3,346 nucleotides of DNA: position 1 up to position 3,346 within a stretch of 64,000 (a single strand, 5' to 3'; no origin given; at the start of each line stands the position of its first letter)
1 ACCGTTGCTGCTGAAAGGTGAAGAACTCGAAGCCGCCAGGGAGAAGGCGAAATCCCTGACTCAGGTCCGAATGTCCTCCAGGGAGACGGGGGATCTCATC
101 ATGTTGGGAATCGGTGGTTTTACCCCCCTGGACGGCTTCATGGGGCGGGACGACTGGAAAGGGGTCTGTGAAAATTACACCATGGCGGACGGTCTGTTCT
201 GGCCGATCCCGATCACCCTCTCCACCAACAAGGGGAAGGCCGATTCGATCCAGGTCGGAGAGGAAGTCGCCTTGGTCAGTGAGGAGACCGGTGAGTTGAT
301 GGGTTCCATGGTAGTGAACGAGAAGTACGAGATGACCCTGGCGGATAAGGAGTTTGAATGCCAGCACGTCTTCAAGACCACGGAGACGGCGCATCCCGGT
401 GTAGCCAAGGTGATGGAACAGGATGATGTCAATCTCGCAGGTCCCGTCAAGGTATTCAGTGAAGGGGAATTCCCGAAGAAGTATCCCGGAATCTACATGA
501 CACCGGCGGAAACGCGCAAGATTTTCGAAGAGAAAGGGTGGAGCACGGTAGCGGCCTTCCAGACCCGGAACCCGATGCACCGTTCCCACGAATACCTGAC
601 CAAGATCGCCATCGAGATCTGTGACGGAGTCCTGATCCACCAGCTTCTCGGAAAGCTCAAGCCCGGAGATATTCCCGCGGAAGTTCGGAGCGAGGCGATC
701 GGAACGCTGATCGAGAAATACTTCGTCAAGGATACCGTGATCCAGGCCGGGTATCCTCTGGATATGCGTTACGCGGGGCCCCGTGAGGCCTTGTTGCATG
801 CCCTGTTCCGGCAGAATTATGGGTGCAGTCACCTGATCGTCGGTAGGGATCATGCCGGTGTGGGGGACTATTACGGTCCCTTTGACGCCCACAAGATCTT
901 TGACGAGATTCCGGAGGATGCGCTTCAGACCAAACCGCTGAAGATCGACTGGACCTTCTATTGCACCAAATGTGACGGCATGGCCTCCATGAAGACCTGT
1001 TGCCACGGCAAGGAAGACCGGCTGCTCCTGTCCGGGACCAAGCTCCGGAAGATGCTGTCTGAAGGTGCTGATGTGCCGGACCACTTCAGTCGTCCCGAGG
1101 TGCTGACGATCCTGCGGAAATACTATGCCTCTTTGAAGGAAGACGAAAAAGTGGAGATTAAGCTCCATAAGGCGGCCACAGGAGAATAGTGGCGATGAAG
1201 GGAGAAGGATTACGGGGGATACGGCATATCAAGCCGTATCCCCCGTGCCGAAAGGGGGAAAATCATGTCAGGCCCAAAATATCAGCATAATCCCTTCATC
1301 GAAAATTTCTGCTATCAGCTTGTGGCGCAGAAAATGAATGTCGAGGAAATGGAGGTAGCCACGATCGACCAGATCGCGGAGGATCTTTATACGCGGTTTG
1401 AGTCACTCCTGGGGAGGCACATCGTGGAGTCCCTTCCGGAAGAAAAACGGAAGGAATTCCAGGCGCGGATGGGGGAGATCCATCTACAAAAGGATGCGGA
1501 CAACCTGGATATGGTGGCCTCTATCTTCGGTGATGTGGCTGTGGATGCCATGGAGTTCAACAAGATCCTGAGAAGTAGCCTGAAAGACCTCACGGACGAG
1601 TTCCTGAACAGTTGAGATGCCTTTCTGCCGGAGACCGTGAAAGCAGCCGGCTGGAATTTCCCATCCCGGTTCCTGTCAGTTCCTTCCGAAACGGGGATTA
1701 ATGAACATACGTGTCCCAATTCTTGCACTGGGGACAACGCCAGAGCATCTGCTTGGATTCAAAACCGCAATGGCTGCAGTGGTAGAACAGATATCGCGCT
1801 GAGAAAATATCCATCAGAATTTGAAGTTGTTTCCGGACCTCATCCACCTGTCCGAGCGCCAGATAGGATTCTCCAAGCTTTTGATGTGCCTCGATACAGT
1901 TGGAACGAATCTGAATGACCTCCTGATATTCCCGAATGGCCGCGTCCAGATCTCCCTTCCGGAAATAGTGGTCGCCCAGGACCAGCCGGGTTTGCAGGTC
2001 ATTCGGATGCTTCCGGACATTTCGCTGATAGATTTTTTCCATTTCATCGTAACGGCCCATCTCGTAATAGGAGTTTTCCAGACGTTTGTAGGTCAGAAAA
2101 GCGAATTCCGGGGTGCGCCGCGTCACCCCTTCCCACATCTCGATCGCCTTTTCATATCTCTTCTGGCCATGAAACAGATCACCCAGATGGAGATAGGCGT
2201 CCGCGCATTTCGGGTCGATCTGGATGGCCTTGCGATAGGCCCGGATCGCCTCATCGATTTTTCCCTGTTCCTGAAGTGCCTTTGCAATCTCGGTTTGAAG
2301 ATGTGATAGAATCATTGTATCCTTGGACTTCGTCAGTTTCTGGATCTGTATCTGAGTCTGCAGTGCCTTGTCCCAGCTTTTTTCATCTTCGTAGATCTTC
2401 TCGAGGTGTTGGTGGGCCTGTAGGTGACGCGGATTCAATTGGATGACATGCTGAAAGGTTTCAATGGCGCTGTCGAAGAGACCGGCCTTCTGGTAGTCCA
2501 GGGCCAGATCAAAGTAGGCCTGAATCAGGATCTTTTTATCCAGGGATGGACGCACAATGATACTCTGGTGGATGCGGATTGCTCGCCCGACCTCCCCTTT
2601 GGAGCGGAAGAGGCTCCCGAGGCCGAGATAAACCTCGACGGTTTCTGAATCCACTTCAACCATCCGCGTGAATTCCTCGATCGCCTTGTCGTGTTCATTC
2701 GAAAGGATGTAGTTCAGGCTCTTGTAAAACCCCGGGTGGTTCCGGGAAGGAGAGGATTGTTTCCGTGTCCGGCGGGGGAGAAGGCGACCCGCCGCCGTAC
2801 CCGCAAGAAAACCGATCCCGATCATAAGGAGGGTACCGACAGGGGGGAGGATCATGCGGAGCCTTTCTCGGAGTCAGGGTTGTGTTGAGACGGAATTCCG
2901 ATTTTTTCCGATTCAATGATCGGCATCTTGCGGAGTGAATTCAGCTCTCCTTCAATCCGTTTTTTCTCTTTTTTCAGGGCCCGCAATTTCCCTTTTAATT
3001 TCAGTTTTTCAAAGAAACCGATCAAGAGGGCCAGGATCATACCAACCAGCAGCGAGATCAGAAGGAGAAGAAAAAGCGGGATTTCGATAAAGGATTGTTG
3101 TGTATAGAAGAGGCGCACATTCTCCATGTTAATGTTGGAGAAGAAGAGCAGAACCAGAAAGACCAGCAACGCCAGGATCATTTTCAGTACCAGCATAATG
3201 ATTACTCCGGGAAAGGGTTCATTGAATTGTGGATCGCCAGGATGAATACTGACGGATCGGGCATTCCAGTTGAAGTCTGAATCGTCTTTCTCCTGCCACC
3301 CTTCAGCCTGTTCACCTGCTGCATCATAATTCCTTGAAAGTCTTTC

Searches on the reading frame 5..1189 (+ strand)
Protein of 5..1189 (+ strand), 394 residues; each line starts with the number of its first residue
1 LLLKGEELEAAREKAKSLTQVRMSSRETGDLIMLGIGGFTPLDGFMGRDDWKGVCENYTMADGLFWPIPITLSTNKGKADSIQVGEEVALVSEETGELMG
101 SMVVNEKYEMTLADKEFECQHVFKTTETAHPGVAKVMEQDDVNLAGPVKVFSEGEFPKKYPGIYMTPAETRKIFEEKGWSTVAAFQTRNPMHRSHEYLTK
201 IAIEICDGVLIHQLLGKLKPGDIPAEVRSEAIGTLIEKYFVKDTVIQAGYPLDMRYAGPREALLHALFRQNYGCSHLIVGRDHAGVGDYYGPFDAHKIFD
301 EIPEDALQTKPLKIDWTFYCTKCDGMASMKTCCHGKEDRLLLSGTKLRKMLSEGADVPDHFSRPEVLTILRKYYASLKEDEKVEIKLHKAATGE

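Call 7: search_protein_families(library=pfam, proteins=[window:5-1189:+])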
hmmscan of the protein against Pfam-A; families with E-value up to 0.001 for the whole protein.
window:5-1189:+ (394 aa): 2 families
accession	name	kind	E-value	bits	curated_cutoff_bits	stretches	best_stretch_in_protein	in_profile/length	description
PF01747.23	ATP-sulfurylase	-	2.5e-92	308.5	24.3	1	163-373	3-212/212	ATP-sulfurylase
PF14306.12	PUA_2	-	4.1e-48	163.4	27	1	3-152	13-158/159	PUA-like domain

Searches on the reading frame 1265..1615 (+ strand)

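Call 47: search_protein_families(library=pfam, proteins=[window:1265-1615:+], max_evalue=0.0001)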
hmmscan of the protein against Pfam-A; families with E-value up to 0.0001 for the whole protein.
window:1265-1615:+ (116 aa): 1 family
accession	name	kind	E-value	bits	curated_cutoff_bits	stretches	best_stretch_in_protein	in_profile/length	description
PF18908.5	DUF5663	-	3.1e-07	31.3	23.7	1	25-73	6-54/84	Protein of unknown function (DUF5663)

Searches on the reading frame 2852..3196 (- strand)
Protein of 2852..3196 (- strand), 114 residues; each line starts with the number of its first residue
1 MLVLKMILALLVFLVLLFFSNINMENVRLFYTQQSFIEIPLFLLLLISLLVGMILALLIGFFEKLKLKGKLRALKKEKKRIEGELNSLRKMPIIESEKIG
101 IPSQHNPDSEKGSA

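Call 47: search_protein_families(library=pfam, proteins=[window:2852-3196:-], max_evalue=0.0001)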
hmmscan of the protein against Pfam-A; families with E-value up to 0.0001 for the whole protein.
window:2852-3196:- (114 aa): 1 family
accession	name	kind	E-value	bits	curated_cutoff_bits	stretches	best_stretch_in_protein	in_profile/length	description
PF06305.16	LapA_dom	-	1e-12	48.2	28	1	26-86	5-64/64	Lipopolysaccharide assembly protein A domain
